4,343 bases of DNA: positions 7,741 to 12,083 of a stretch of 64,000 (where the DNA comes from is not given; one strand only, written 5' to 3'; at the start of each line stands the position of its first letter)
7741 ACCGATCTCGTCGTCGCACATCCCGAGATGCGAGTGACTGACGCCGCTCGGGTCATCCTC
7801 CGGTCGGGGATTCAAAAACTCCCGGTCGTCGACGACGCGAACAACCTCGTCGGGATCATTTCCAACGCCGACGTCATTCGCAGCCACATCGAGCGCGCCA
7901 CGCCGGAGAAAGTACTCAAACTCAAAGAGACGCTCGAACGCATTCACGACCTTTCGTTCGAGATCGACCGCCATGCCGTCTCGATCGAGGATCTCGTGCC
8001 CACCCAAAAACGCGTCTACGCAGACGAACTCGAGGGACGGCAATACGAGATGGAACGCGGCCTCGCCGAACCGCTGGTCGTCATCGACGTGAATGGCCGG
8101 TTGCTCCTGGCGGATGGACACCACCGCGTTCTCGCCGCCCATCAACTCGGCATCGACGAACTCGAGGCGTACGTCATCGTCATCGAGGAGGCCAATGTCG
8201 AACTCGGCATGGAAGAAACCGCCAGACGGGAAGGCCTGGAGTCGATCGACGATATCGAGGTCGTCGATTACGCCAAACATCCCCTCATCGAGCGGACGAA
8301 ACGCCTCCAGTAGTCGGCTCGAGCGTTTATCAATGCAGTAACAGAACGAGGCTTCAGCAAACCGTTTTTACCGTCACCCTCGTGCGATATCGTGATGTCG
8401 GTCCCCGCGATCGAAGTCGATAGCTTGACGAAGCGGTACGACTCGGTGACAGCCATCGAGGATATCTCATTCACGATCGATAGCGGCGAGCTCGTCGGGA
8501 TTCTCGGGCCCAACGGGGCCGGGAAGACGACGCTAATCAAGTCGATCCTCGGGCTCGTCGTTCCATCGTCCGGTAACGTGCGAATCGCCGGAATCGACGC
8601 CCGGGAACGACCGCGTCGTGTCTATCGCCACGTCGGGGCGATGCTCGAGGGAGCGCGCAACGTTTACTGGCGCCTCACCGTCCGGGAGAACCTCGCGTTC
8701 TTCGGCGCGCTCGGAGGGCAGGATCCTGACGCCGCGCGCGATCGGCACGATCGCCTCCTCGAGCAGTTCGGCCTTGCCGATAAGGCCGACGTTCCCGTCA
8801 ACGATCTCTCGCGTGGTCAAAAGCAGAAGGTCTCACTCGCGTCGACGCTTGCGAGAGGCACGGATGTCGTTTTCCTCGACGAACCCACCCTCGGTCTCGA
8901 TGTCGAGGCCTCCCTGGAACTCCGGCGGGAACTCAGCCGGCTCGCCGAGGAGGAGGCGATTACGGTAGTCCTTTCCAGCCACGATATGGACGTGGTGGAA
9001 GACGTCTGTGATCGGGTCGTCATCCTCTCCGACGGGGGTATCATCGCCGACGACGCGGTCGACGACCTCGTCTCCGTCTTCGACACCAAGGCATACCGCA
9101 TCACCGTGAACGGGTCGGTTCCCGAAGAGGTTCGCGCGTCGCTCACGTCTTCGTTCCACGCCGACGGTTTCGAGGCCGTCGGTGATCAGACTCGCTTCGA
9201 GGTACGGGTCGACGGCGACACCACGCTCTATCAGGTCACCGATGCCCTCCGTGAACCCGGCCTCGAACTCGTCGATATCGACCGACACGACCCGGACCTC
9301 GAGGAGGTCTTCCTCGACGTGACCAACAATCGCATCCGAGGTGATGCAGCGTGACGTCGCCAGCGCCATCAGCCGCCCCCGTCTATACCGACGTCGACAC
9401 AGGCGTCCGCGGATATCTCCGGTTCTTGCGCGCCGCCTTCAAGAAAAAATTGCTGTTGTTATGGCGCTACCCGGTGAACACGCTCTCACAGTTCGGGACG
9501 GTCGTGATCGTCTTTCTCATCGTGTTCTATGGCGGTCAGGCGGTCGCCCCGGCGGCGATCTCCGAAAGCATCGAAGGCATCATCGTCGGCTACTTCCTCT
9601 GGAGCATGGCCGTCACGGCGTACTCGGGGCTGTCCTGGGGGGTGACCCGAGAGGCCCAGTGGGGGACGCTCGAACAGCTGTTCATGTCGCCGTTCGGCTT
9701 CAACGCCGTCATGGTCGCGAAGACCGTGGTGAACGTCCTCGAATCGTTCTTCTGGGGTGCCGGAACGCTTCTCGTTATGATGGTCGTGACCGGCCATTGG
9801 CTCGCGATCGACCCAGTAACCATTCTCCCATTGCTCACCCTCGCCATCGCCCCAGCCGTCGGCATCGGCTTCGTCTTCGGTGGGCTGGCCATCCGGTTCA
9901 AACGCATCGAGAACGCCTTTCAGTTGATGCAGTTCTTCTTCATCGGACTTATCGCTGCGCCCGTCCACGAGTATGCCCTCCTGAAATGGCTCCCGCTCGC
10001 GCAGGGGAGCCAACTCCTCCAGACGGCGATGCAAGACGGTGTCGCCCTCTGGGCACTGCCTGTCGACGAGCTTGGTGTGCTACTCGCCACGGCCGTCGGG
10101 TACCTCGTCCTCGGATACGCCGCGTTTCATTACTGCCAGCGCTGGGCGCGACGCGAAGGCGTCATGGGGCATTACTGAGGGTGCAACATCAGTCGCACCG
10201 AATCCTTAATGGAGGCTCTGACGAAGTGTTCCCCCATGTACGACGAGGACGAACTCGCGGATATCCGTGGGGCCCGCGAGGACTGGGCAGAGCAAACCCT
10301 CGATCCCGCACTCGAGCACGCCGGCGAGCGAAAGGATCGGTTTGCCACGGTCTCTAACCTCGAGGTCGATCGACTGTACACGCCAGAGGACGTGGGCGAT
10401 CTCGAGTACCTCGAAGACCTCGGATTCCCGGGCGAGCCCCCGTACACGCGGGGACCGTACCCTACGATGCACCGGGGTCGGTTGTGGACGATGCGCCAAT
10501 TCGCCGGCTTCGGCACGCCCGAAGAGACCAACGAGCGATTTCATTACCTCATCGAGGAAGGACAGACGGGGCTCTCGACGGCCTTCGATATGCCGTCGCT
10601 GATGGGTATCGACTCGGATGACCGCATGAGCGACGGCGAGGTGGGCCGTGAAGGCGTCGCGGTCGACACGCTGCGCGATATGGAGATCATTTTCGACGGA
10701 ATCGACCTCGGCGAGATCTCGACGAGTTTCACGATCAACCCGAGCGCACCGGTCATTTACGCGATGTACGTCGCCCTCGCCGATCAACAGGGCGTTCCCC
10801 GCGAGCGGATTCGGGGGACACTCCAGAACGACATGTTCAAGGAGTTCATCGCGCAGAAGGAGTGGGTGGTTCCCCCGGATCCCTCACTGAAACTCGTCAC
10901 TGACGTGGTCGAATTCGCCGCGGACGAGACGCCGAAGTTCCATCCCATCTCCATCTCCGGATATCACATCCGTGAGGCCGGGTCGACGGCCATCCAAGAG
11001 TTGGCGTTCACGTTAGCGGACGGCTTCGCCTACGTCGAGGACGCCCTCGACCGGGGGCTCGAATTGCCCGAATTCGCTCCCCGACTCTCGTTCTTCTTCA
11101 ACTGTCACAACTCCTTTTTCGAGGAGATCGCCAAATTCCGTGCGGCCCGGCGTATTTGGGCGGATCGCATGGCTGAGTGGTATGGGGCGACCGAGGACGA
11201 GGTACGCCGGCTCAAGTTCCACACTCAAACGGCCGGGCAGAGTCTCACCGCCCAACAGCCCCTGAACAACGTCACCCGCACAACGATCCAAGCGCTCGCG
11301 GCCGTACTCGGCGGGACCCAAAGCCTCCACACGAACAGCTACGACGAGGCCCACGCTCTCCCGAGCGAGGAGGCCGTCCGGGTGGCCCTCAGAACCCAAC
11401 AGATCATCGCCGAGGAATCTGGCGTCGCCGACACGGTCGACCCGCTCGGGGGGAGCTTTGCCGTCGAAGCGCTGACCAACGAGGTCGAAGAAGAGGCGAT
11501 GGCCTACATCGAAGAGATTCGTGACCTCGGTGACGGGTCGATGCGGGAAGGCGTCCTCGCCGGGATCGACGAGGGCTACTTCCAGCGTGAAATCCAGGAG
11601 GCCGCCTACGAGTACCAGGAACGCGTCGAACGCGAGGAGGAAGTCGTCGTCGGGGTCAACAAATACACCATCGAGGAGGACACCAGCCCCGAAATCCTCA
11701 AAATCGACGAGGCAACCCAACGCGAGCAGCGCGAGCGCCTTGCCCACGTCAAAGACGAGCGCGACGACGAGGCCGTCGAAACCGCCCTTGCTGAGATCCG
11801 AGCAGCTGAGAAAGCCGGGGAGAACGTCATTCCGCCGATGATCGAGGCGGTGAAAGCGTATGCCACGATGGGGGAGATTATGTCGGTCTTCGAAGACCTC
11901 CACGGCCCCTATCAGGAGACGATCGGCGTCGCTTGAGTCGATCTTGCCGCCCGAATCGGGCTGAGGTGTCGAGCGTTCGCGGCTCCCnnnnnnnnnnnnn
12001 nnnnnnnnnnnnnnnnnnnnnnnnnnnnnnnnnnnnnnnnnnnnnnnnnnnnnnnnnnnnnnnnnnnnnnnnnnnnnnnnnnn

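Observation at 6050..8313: Tandem TrkA-N::DHH/DHHA1 phosphoesterase and CBS-pair::ParB-like protein, a candidate nucleotide-signal turnover and sensing pair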

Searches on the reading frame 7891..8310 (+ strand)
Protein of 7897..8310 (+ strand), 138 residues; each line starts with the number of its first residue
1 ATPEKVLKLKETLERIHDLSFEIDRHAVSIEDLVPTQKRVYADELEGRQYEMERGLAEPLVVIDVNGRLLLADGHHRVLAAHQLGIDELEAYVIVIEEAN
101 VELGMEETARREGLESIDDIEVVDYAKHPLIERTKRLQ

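Call 53: search_solved_structures(query=A3, max_evalue=10, show_alignments=4)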
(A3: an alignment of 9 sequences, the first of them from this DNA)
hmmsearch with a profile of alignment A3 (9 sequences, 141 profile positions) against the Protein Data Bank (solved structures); distinct sequences matched with E-value up to 10: 19.
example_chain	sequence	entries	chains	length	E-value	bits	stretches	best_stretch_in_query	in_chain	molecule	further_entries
4umk_A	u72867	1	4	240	4.7e-05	26.5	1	40-113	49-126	PROBABLE CHROMOSOME-PARTITIONING PROTEIN PARB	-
6sdk_A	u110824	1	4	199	0.015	18.4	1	28-122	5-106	Stage 0 sporulation protein J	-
1vz0_A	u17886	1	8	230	0.015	18.4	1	55-120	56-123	Chromosome-partitioning protein Spo0J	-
5x0j_A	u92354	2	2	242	0.021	18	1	27-103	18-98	Free serine kinase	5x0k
5x0b_A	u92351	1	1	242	0.06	16.5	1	61-103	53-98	Free serine kinase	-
5x0e_A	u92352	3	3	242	0.066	16.3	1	66-103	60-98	Free serine kinase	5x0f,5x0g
6nr6_A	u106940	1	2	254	0.083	16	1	55-97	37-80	Bifunctional transcriptional regulator/O-phospho-L-serine synthase SbnI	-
5ujd_A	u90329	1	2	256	0.087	15.9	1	55-97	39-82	Siderophore biosynthesis protein SbnI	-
7bnk_A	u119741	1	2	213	0.087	15.9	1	39-120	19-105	ParB family protein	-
2ycm_A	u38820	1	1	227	0.09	15.9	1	102-132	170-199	2-C-METHYL-D-ERYTHRITOL 4-PHOSPHATE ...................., CHLOROPLASTIC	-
2yc3_A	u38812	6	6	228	0.09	15.9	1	102-132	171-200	2-C-METHYL-D-ERYTHRITOL 4-PHOSPHATE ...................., CHLOROPLASTIC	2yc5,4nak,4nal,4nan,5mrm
1w77_A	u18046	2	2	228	0.091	15.9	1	103-132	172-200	2C-METHYL-D-ERYTHRITOL 4-PHOSPHATE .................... | 2-C-methyl-D-erythritol 4-phosphate cytidylyltransferase, chloroplastic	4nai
7o0n_A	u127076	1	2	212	0.11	15.6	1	39-120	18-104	ParB family protein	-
5mrn_A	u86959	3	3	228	0.14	15.3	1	102-132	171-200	2-C-methyl-D-erythritol 4-phosphate cytidylyltransferase, chloroplastic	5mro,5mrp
1vk1_A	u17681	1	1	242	0.17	15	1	65-98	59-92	Conserved hypothetical protein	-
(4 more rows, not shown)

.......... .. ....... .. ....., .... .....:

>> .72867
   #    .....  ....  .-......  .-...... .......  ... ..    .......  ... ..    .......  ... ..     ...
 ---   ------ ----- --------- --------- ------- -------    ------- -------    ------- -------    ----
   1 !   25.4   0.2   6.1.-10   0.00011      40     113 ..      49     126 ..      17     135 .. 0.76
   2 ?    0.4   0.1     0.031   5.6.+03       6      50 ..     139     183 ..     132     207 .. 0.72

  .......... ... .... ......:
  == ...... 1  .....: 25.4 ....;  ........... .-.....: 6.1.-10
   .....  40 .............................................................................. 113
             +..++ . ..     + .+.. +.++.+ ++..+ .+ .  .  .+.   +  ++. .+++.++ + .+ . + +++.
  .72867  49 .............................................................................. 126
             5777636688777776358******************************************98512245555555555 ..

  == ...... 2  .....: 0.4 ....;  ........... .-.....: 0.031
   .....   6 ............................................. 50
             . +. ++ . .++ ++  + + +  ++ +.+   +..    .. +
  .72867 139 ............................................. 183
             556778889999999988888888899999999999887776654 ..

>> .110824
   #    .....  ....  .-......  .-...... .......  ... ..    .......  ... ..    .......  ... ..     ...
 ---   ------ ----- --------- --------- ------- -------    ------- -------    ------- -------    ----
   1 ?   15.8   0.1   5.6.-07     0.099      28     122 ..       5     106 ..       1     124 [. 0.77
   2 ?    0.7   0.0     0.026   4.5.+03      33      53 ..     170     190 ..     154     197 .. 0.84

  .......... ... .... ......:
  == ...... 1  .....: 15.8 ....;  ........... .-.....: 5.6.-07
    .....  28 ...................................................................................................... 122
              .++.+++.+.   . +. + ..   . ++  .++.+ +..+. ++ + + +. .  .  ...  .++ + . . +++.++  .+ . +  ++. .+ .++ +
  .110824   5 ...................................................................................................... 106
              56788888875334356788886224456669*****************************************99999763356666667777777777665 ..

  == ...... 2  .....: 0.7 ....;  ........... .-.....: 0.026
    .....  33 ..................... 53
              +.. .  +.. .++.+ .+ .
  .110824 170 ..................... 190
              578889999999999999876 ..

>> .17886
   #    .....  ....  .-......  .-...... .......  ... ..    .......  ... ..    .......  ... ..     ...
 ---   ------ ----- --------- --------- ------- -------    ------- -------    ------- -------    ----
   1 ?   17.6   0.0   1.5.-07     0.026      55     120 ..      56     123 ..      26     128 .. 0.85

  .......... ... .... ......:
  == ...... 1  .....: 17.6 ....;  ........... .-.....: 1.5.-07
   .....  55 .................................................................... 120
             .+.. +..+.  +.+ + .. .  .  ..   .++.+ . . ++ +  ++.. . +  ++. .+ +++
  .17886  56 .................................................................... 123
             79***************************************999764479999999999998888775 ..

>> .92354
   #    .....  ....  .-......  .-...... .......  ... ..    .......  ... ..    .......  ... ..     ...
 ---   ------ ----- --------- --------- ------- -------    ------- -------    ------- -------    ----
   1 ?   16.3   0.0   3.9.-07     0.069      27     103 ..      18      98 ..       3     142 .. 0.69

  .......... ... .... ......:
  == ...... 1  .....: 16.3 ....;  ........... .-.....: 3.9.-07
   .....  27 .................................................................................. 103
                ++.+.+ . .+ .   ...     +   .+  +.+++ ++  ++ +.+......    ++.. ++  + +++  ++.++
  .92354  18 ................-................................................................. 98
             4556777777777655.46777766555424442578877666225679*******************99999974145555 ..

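Call 54: search_protein_families(library=pfam, alignment_id=A3, max_evalue=1)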
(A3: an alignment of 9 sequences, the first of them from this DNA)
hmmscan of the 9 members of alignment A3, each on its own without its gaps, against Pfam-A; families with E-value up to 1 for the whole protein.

A. member 1, seq(140 aa): 3 families
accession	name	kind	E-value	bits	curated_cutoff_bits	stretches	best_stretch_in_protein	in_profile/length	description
PF08857.17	ParBc_2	-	0.00018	22.1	23.6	1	29-100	2-81/158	Putative ParB-like nuclease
PF21121.2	Nup49_C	-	0.098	13.7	28.5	0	75-124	11-60/87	Nucleoporin Nup49 C-terminal helical region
PF23719.1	VapB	-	0.13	12.8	27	1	25-93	25-91/97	Antitoxin VapB-like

B. families by the number of members that match (of 9 scanned): 7 families
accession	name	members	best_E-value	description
PF08857.17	ParBc_2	9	5.3e-05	Putative ParB-like nuclease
PF06245.16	DUF1015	4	0.0058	Protein of unknown function (DUF1015)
PF02195.25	ParB_N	4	0.0073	ParB N-terminal domain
PF23719.1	VapB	4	0.0098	Antitoxin VapB-like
PF21121.2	Nup49_C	1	0.098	Nucleoporin Nup49 C-terminal helical region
PF23050.1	KH_N4BP1_1st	1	0.1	N4BP1, first type I KH-domain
PF15658.11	Latrotoxin_C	1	0.26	Latrotoxin C-terminal domain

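Call 78: search_protein_representatives(protein=window:7897-8310:+)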
Query: 138 residues. Proteins with E-value up to 0.001 (for the whole library): 139; up to 1e-10: 53; up to 1e-30: 12. The best 139 are listed.
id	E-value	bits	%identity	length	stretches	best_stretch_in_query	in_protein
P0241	2.8e-61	221.5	43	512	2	2-131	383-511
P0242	1.1e-43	164.7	66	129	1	11-138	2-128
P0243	1.1e-43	164.5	56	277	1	1-135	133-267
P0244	6.8e-39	149.1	66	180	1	25-138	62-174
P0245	4.7e-38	146.4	73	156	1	40-138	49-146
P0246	5.6e-34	133.2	46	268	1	1-133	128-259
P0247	3.5e-33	130.7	51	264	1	2-135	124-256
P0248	8.0e-33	129.5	70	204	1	42-136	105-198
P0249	1.8e-32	128.4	46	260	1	2-136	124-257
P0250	2.9e-32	127.7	54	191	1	1-138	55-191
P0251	5.2e-32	126.9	51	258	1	2-134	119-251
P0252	1.0e-31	125.9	47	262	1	1-136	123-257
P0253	5.6e-30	120.3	41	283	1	2-136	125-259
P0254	9.3e-30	119.6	42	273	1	1-136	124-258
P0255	1.2e-29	119.2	44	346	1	2-136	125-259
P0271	1.4e-20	90.0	43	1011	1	8-124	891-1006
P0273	3.7e-20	88.5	32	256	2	5-97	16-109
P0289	1.2e-11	61.1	28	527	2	8-127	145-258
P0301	2.0e-09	53.8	34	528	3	19-95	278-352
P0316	9.8e-07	45.2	37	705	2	53-110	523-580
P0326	4.6e-06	43.0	33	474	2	4-97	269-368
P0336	3.2e-05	40.3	34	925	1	5-100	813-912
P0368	4.9e-04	36.5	37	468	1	24-109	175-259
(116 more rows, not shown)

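Call 79: search_protein_families(library=pfam, proteins=[P0241, P0271, P0255, P0289, P0301, P0273, P0336, P0326, P0316, P0368], max_evalue=0.001)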
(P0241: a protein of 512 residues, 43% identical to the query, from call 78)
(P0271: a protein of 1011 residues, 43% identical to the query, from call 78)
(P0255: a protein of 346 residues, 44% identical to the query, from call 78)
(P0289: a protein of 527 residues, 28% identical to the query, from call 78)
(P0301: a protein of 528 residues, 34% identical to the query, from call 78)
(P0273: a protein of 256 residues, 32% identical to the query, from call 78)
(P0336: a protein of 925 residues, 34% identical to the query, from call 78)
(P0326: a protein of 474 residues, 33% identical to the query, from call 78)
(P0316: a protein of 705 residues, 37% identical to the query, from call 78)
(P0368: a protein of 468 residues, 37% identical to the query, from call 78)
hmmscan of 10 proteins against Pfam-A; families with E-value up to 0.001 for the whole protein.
P0241 (512 aa): 3 families
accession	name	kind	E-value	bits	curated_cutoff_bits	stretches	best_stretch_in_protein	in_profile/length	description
PF00571.33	CBS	-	1.7e-40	137.5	24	4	6-57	1-53/57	CBS domain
PF08857.17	ParBc_2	-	2.2e-06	28.3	23.6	0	149-215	3-76/158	Putative ParB-like nuclease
PF23719.1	VapB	-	0.00047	20.6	27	0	443-477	62-96/97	Antitoxin VapB-like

P0271 (1011 aa): 60 families (the best 25 are shown)
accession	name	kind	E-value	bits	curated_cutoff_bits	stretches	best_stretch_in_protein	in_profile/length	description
PF00400.38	WD40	-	6.5e-120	387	27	8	428-465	2-39/39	WD domain, G-beta repeat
PF25174.1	Beta-prop_THOC3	-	1.8e-118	394.9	305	3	271-511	3-245/272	THOC3 beta-propeller domain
PF25173.1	Beta-prop_WDR3_1st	-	6.5e-109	362.1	154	5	478-629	29-183/184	WDR3 first beta-propeller domain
PF24814.1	WD40_Prp19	-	5.4e-97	324.6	320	4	179-394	43-257/281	Prp19 WD40 domain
PF24817.1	WD40_WDHD1_1st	-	7.1e-91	304.8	109.9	5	266-431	82-258/291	WDHD1 first WD40 domain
PF25168.1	Beta-prop_WDR36-Utp21_2nd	-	2.1e-74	251.2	84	7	377-509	179-312/335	WDR36/Utp21 second beta-propeller domain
PF24807.1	WD40_CDC20-Fz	-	1.1e-73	248.6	200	3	474-718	46-292/292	CDC20/Fizzy WD40 domain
PF23414.1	Beta-prop_EML_2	-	1.7e-72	244.5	90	5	442-581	3-143/266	Echinoderm microtubule-associated protein second beta-propeller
PF25175.1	Beta-prop_WDR5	-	4.9e-71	239.9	250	5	516-722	6-210/296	WDR5 beta-propeller domain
PF25172.1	Beta-prop_WDR3_2nd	-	2.8e-69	234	140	4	373-630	16-288/293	WDR3 second beta-propeller domain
PF24780.1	WD40_MABP1-WDR62_1st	-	1.1e-68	232.4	496.3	6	178-284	31-139/328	MABP1/WDR62 first WD40 domain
PF24805.1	EIF3I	-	8.1e-59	199.8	200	4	417-618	32-245/324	EIF3I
PF24105.1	Beta-prop_CAF1B_HIR1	-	1.8e-57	195.5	80.5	6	481-593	73-203/383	CAF1B/HIR1 beta-propeller domain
PF24796.1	WDR55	-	2.2e-55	188.2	200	5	478-637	7-173/296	WDR55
PF25391.1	WD40_Gbeta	-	4.1e-52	177.7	150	6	397-525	186-317/340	G protein beta WD-40 repeat protein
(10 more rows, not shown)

P0255 (346 aa): 1 family
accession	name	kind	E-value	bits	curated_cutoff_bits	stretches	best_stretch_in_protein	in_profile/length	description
PF00571.33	CBS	-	1.8e-26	92.6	24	2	6-58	1-54/57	CBS domain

P0289 (527 aa): 3 families
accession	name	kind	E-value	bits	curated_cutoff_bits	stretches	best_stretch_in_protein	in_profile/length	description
PF00391.29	PEP-utilizers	-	3.6e-26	91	23.1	1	294-362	4-72/72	PEP-utilising enzyme, mobile domain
PF13676.11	TIR_2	-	1.1e-10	42.5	28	1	394-489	2-98/122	TIR domain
PF08937.16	ThsB_TIR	-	0.00018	22.3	21.2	1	394-483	1-94/100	Thoeris protein ThsB, TIR-like domain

P0301 (528 aa): 1 family
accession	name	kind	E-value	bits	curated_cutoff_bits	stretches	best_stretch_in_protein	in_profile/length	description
PF23719.1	VapB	-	4.5e-08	33.5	27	1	150-224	19-95/97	Antitoxin VapB-like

P0273 (256 aa): 1 family
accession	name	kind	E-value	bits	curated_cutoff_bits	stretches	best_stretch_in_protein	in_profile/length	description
PF08857.17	ParBc_2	-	1.6e-05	25.5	23.6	0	62-105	42-78/158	Putative ParB-like nuclease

P0336 (925 aa): 2 families
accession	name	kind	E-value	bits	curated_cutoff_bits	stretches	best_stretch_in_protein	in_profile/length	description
PF02896.24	PEP-utilizers_C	-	2.3e-62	211.3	22.8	2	178-510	30-289/293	PEP-utilising enzyme, PEP-binding domain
PF00391.29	PEP-utilizers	-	7.7e-26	89.9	23.1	1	69-139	2-72/72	PEP-utilising enzyme, mobile domain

P0326 (474 aa): 2 families
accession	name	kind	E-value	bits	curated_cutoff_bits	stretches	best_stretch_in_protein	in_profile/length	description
PF08857.17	ParBc_2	-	3.6e-09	37.4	23.6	0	297-390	16-101/158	Putative ParB-like nuclease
PF06245.16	DUF1015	-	1.3e-06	28.1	25.8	0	61-117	168-225/325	Protein of unknown function (DUF1015)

P0316 (705 aa): 1 family
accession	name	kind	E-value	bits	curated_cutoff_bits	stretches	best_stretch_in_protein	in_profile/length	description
PF13563.12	2_5_RNA_ligase2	-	2.1e-07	31.5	27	1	57-150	25-121/152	2'-5' RNA ligase superfamily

P0368 (468 aa): 2 families
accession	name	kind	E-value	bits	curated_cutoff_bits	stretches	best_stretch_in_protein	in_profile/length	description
PF13238.12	AAA_18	-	0.00018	22.4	29.4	0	293-406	1-87/128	AAA domain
PF20188.4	DUF6551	-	0.00022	21.2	26.8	1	187-236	6-53/242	Family of unknown function (DUF6551)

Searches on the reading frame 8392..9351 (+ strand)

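Call 75: search_protein_families(library=pfam, proteins=[window:8392-9351:+], max_evalue=0.00001)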
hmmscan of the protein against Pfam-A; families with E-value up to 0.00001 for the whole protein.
window:8392-9351:+ (320 aa): 2 families
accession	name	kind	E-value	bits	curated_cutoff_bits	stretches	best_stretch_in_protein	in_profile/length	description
PF00005.33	ABC_tran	-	9.7e-32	110.9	25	1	23-166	2-136/137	ABC transporter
PF13304.12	AAA_21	-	5.4e-13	50.1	27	1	122-200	221-301/304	AAA domain, putative AbiEii toxin, Type IV TA system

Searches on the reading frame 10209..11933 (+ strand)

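Call 75: search_protein_families(library=pfam, proteins=[window:10209-11933:+], max_evalue=0.00001)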
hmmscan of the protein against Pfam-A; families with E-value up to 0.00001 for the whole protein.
window:10209-11933:+ (575 aa): 1 family
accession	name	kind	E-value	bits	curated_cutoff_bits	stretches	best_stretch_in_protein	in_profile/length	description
PF01642.28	MM_CoA_mutase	-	2.8e-215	716.2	22.1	1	47-565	2-511/512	Methylmalonyl-CoA mutase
